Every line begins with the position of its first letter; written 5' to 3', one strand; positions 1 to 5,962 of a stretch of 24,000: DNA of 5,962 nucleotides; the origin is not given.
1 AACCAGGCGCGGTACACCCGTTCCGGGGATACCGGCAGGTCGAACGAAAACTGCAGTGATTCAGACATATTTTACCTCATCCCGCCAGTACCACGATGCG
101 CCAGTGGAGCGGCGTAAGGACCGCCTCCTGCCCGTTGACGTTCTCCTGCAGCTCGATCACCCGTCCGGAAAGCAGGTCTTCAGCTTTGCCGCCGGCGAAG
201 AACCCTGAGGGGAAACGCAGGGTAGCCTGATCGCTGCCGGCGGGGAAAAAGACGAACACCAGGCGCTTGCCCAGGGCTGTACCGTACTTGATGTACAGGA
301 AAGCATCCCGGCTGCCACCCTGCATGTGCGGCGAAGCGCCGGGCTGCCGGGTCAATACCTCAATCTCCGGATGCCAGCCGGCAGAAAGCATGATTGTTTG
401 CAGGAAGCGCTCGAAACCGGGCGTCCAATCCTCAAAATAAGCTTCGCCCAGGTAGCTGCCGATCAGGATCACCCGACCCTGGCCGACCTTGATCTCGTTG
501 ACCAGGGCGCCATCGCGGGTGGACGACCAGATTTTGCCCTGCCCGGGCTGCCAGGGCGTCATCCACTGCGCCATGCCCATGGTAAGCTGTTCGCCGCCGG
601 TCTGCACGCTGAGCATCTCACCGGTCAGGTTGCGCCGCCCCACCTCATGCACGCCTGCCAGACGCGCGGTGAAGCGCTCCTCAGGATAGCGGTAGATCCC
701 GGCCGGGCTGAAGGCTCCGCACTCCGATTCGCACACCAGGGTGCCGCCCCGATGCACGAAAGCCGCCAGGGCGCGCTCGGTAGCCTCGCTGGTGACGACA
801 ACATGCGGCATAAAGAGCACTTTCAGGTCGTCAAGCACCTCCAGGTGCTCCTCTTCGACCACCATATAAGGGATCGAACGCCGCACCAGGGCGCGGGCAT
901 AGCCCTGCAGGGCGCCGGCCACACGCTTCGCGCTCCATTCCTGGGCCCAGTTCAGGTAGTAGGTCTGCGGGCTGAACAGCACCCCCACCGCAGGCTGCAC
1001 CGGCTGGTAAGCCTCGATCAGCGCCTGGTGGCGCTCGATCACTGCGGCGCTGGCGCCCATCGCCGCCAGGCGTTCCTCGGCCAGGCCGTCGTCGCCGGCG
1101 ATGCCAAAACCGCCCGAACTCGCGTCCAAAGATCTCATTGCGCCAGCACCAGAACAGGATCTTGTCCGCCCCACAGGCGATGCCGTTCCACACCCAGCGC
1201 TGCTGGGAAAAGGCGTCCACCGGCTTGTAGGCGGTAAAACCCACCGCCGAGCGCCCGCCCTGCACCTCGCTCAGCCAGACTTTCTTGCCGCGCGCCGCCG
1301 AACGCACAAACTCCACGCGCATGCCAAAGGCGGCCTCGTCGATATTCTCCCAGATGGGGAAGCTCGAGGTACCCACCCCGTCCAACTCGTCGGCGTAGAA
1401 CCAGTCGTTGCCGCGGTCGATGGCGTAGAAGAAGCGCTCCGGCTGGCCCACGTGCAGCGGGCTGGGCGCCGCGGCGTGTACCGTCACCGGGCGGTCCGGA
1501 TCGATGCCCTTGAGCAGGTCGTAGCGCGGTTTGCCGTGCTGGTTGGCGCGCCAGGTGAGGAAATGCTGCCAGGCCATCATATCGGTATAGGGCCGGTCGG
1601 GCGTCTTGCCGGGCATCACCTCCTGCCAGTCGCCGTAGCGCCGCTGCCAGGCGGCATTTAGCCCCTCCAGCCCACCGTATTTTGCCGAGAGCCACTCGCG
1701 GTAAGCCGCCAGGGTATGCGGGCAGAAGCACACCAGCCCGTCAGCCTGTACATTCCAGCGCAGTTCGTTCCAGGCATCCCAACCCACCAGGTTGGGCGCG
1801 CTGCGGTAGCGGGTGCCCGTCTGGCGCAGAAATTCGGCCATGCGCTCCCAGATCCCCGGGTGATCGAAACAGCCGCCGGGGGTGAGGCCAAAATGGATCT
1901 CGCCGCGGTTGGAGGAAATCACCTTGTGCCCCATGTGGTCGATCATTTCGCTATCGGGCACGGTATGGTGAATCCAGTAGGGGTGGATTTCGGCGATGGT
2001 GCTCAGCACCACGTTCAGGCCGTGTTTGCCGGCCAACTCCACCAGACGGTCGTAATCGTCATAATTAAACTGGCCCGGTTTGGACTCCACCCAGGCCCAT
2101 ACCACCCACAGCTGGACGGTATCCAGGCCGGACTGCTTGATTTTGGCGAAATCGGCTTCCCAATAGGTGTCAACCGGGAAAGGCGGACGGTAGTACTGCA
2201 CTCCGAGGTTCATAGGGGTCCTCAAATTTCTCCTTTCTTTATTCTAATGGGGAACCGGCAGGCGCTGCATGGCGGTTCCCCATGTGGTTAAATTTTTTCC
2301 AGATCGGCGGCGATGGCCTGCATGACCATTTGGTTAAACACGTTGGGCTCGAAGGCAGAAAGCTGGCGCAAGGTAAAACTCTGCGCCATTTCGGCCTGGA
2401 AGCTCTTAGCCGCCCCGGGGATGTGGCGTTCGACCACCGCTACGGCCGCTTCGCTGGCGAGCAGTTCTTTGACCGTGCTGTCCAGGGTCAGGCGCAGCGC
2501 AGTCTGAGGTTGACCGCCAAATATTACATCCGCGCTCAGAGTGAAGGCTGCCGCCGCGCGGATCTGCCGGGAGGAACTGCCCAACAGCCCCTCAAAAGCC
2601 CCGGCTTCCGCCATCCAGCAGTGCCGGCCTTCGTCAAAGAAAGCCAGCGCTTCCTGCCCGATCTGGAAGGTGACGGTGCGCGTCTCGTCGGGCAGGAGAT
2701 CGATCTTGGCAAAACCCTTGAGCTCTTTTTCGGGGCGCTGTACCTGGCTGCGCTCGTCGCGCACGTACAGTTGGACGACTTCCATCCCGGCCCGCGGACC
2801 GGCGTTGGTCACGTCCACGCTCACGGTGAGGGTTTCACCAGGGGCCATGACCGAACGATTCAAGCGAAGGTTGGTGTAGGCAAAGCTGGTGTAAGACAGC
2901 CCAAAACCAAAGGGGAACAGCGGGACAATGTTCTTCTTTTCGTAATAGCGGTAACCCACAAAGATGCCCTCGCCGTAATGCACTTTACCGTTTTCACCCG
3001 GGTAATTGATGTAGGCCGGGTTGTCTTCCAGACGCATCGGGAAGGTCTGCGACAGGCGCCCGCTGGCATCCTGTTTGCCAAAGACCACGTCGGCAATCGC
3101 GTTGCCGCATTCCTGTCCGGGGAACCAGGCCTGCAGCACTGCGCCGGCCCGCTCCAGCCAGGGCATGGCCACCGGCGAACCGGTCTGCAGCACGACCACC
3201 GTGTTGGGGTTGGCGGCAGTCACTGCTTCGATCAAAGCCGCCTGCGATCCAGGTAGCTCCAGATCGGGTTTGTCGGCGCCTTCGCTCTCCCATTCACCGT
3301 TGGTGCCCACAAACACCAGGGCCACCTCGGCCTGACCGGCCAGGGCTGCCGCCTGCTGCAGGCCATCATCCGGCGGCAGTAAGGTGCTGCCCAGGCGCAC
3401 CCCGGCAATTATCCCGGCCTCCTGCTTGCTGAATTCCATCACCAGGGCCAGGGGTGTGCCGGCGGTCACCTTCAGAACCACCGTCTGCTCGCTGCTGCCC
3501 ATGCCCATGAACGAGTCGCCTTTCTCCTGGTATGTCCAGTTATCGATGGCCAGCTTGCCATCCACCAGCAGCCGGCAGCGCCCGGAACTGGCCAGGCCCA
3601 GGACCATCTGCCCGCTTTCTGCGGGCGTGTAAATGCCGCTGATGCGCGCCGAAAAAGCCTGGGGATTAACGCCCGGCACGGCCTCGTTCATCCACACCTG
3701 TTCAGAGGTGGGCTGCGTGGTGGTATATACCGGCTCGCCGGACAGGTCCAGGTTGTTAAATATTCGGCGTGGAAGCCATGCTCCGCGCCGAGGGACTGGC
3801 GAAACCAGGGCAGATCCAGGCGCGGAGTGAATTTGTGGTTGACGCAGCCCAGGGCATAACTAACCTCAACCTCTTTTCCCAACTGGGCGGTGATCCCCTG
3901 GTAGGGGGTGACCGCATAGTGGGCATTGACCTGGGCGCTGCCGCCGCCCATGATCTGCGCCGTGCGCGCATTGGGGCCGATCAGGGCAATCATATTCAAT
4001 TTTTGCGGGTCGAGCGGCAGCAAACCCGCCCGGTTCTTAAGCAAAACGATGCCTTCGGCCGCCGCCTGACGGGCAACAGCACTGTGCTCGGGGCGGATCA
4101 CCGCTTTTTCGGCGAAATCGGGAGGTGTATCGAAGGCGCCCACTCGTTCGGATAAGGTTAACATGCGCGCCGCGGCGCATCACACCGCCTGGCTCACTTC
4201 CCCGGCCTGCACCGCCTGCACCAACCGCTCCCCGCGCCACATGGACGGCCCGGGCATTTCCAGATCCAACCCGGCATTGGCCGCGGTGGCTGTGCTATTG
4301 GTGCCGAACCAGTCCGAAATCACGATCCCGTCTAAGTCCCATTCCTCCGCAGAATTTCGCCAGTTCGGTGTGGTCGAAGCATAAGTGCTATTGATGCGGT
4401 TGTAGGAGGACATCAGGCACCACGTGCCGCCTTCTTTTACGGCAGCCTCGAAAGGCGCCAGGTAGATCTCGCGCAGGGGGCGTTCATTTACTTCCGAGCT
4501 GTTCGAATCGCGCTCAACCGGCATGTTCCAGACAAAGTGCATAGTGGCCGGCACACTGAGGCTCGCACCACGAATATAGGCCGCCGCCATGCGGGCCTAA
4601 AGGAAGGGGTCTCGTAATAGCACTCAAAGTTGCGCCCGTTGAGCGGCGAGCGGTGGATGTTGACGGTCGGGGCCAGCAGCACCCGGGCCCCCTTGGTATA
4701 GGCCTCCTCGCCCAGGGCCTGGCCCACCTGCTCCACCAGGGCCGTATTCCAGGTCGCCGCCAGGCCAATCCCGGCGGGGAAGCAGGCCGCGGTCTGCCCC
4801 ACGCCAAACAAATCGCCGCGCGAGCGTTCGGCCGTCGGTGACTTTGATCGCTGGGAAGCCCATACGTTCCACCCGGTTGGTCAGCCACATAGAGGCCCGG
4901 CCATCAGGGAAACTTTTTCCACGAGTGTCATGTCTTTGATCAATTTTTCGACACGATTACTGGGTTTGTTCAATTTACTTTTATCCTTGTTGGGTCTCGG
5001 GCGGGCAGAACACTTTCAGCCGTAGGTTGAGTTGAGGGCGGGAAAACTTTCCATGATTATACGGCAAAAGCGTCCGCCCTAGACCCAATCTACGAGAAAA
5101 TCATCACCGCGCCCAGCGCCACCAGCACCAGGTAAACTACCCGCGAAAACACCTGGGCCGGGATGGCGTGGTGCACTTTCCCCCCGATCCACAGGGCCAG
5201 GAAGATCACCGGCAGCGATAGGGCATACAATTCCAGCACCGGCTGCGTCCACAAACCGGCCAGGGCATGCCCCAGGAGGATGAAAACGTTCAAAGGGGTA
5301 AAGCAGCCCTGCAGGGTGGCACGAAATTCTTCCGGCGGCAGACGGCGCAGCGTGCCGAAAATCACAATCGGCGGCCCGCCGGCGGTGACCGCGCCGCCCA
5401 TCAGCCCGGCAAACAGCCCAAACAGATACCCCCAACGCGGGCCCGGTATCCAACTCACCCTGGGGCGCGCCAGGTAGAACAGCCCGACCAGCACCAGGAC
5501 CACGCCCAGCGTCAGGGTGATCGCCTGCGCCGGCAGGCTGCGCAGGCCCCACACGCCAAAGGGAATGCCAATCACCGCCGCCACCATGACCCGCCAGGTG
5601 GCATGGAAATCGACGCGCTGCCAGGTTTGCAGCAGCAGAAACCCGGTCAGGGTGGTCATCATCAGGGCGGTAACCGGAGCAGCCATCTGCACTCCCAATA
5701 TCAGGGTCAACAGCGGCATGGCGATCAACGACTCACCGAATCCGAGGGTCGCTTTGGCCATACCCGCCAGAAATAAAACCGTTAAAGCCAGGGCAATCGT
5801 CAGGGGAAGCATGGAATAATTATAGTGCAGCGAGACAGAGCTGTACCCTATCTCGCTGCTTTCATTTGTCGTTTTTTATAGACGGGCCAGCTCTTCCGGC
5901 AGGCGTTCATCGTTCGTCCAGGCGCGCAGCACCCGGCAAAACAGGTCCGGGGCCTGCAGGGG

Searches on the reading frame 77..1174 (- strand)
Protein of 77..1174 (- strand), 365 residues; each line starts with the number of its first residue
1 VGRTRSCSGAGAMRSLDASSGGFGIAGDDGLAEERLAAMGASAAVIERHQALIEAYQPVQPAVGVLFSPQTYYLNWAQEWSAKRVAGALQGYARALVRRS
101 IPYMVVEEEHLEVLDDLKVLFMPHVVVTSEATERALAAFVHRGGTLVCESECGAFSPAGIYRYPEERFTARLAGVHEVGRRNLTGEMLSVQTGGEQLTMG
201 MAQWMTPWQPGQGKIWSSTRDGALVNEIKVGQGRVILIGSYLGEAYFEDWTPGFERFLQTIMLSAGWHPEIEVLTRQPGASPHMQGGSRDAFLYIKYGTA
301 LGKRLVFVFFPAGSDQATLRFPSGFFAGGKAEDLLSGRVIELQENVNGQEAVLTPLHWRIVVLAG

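Call 61: search_protein_families(library=pfam, proteins=[window:77-1174:-], max_evalue=0.0001)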
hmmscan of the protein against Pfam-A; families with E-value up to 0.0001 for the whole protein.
window:77-1174:- (365 aa): 1 family
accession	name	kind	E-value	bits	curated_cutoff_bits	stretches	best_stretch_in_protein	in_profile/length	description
PF08532.16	Glyco_hydro_42M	-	2.9e-08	33.9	25.8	1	82-249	25-195/207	Beta-galactosidase trimerisation domain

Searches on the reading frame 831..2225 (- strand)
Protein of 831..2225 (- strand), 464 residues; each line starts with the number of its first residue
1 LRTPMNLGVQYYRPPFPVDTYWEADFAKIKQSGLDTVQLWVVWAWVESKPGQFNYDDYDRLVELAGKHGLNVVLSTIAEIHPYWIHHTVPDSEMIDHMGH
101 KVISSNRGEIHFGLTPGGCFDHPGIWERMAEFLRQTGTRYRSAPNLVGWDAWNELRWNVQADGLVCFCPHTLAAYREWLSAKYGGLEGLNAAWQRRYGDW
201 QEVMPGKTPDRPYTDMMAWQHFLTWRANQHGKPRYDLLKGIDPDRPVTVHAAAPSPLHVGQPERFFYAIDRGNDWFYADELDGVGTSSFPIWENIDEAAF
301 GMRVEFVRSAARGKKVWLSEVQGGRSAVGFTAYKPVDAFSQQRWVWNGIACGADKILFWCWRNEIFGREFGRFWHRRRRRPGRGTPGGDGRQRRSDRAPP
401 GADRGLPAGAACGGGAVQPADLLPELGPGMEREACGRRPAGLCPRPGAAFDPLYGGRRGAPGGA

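Call 61: search_protein_families(library=pfam, proteins=[window:831-2225:-], max_evalue=0.0001)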
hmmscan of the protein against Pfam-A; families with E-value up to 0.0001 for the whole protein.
window:831-2225:- (464 aa): 2 families
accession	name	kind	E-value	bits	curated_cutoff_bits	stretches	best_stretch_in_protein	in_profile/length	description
PF02449.21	Glyco_hydro_42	-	8e-43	147.7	21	1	17-369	7-345/376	Beta-galactosidase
PF01301.25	Glyco_hydro_35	-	1.9e-07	31.4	27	1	11-74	18-81/319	Glycosyl hydrolases family 35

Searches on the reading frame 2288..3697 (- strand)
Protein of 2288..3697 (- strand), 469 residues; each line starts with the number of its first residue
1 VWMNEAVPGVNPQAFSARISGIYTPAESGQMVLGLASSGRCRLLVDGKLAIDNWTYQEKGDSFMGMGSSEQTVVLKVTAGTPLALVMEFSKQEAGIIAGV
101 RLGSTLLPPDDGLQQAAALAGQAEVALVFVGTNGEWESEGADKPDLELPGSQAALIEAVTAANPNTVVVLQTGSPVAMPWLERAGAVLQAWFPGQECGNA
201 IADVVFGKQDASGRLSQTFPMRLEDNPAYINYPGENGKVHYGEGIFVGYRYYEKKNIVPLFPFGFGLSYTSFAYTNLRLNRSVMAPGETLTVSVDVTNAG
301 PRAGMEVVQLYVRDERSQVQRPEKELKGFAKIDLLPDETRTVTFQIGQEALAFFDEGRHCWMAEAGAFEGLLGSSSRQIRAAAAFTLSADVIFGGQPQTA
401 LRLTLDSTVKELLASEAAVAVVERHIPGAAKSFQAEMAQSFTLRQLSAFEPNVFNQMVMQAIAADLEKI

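Call 61: search_protein_families(library=pfam, proteins=[window:2288-3697:-], max_evalue=0.0001)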
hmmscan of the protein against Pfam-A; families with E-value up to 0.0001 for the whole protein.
window:2288-3697:- (469 aa): 3 families
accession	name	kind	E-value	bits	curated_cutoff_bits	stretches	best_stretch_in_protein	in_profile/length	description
PF01915.27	Glyco_hydro_3_C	-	2.1e-45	155.6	31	1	60-249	29-200/200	Glycosyl hydrolase family 3 C-terminal domain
PF14310.12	Fn3-like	-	1.8e-25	89.3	25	1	306-376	1-71/71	Fibronectin type III-like domain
PF07691.17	PA14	-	1.5e-12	48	24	1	7-83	38-112/147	PA14 domain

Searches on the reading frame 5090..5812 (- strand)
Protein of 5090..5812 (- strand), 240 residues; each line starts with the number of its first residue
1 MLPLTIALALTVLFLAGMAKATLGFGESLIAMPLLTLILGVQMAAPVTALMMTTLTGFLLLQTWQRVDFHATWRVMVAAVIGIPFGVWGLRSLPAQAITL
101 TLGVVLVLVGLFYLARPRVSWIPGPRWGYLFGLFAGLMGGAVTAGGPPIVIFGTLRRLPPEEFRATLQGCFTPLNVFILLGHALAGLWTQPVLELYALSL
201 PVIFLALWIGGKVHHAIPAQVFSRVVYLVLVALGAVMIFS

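Call 61: search_protein_families(library=pfam, proteins=[window:5090-5812:-], max_evalue=0.0001)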
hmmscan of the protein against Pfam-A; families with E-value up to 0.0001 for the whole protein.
window:5090-5812:- (240 aa): 1 family
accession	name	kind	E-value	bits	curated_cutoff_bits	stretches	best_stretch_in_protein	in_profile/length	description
PF01925.25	TauE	-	7e-31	108.1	32.6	1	11-237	3-237/237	Sulfite exporter TauE/SafE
